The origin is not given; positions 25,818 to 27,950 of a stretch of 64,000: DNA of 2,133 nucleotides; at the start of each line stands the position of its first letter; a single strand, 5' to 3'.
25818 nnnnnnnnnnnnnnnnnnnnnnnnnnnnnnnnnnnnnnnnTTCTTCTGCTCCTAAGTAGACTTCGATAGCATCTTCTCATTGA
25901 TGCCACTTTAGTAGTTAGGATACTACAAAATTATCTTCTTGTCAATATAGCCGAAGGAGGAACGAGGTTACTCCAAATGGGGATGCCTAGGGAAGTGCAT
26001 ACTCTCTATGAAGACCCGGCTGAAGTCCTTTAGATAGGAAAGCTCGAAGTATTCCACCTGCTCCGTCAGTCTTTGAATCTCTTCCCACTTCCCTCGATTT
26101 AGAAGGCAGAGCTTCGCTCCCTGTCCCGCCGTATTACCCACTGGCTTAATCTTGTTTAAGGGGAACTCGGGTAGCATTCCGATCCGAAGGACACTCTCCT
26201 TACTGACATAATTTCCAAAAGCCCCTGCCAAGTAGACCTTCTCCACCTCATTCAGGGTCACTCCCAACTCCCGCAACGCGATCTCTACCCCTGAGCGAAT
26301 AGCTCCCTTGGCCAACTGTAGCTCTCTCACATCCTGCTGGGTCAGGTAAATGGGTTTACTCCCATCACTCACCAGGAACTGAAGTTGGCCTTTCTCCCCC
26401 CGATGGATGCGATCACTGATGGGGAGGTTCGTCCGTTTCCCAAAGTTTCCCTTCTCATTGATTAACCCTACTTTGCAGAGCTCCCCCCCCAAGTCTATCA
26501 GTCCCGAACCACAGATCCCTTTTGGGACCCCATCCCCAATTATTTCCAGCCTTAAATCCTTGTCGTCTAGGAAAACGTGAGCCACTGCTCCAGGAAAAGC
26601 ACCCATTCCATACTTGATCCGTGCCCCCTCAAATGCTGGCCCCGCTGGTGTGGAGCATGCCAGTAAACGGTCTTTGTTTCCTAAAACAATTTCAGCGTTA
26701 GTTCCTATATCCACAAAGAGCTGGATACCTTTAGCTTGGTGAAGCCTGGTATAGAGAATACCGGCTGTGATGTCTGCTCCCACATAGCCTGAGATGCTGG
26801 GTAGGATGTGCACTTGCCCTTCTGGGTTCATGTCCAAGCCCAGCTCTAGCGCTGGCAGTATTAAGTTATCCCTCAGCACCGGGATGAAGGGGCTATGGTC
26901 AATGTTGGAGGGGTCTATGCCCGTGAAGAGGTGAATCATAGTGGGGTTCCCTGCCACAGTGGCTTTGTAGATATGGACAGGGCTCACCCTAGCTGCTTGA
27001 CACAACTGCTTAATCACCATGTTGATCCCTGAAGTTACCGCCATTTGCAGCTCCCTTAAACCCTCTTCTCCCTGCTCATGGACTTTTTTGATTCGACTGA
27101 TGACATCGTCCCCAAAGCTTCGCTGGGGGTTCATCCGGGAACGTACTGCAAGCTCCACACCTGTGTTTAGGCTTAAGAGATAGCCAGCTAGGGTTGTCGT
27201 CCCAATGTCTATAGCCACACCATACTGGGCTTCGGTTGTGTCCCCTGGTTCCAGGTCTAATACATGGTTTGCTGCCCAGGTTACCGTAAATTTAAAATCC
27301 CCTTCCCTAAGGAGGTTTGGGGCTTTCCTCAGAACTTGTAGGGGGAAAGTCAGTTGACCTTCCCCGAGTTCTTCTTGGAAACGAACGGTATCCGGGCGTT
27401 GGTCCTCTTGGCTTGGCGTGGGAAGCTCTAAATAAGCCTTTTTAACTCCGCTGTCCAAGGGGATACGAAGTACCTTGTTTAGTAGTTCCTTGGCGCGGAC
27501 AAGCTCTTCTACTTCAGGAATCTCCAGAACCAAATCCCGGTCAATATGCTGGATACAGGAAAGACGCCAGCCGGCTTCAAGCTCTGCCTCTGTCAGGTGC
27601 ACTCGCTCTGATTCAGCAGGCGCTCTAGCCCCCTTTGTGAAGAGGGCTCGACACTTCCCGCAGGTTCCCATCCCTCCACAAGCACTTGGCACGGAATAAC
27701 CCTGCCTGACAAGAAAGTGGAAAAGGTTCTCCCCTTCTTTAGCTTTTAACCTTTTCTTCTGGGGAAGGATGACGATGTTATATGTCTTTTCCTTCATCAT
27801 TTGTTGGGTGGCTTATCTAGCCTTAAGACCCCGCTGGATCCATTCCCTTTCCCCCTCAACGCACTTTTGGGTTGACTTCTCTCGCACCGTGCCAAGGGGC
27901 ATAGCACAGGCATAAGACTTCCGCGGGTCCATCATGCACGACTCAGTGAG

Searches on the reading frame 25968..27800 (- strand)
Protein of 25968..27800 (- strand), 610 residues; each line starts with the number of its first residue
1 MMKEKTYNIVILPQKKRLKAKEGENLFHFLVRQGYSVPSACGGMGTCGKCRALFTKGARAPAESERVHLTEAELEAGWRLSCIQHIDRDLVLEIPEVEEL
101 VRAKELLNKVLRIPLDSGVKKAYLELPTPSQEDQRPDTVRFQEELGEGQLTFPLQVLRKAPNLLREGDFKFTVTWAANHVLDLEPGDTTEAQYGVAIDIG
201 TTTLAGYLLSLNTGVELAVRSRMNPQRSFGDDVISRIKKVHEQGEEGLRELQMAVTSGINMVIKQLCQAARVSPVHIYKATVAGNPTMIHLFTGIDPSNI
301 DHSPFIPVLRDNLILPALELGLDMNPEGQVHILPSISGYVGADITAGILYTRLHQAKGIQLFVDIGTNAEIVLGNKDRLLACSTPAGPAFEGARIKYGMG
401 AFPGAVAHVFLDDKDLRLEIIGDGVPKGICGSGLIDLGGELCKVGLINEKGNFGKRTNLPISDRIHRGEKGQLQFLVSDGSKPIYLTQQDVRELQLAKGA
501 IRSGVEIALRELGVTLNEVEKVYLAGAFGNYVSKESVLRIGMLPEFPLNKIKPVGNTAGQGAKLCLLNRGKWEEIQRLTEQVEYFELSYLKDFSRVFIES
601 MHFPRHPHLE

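Call 8: search_protein_families(library=pfam, proteins=[window:25971-27800:-])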
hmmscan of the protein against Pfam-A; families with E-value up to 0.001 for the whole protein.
window:25971-27800:- (610 aa): 4 families
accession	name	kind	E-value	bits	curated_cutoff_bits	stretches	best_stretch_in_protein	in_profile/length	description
PF14574.11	RACo_C_ter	-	7.6e-80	268.2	27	1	359-605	2-251/261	C-terminal domain of RACo the ASKHA domain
PF17651.6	Raco_middle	-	8.6e-59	198.3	26.8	1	193-355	1-162/163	RACo middle region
PF17650.6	RACo_linker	-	1.2e-20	73.5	26.2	1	112-190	5-86/86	RACo linker region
PF00111.32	Fer2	-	1.4e-07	31.8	21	1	11-83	3-73/77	2Fe-2S iron-sulfur cluster binding domain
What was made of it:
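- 25968..27800 (-): RACo/RamA-type reductive activase of corrinoid proteins. Pfam RACo_C_ter, Raco_middle, RACo_linker and Fer2 (call 8).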

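Call 18: find_encoding_contigs(protein=window:25968-27800:-, flank=10000, max_places=6)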
Protein window:25968-27800:- (610 aa): no gene with exactly this product is on record in the collection.
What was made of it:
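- Tried and rejected: An exact-sequence look-up of the RACo protein found no source contig (call 18).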

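Call 22: search_protein_families(library=ncbifam, proteins=[window:25971-27800:-])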
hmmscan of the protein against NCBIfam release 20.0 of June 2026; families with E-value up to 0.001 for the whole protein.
window:25971-27800:- (610 aa): 9 families
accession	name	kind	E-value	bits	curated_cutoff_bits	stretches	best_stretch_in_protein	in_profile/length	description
NF040756.1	corr_regen_AcsV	exception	4.7e-136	454.7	800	1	9-604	2-624/632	corrinoid activation/regeneration protein AcsV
TIGR04270.1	Rama_corrin_act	subfamily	2.7e-43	148.1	500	1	193-583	1-394/534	methylamine methyltransferase corrinoid protein reductive activase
TIGR01941.1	nqrF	equivalog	6.5e-17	61.5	295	1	14-104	40-128/405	NADH:ubiquinone reductase (Na(+)-transporting) subunit F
NF058606.1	GlBtMonoRdsGbcB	equivalog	1.2e-06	27.7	500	1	4-93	275-361/362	glycine betaine monooxygenase reductase subunit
NF004317.0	PRK05713.1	equivalog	2.7e-06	26.9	338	1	15-95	8-85/312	iron-sulfur-binding ferredoxin reductase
TIGR02007.1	fdx_isc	equivalog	3.2e-06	27.3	132.1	1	11-97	11-102/110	ISC system 2Fe-2S type ferredoxin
NF007964.0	PRK10684.1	equivalog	2.1e-05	23.6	383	1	8-92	251-332/333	NADH oxidoreductase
NF040810.1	BenC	equivalog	0.00011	21.4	430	1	18-104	15-101/333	benzoate 1,2-dioxygenase electron transfer component BenC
TIGR02160.1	PA_CoA_Oxy5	hypoth_equivalog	0.00013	20.9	420.8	1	24-85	283-341/352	1,2-phenylacetyl-CoA epoxidase subunit PaaE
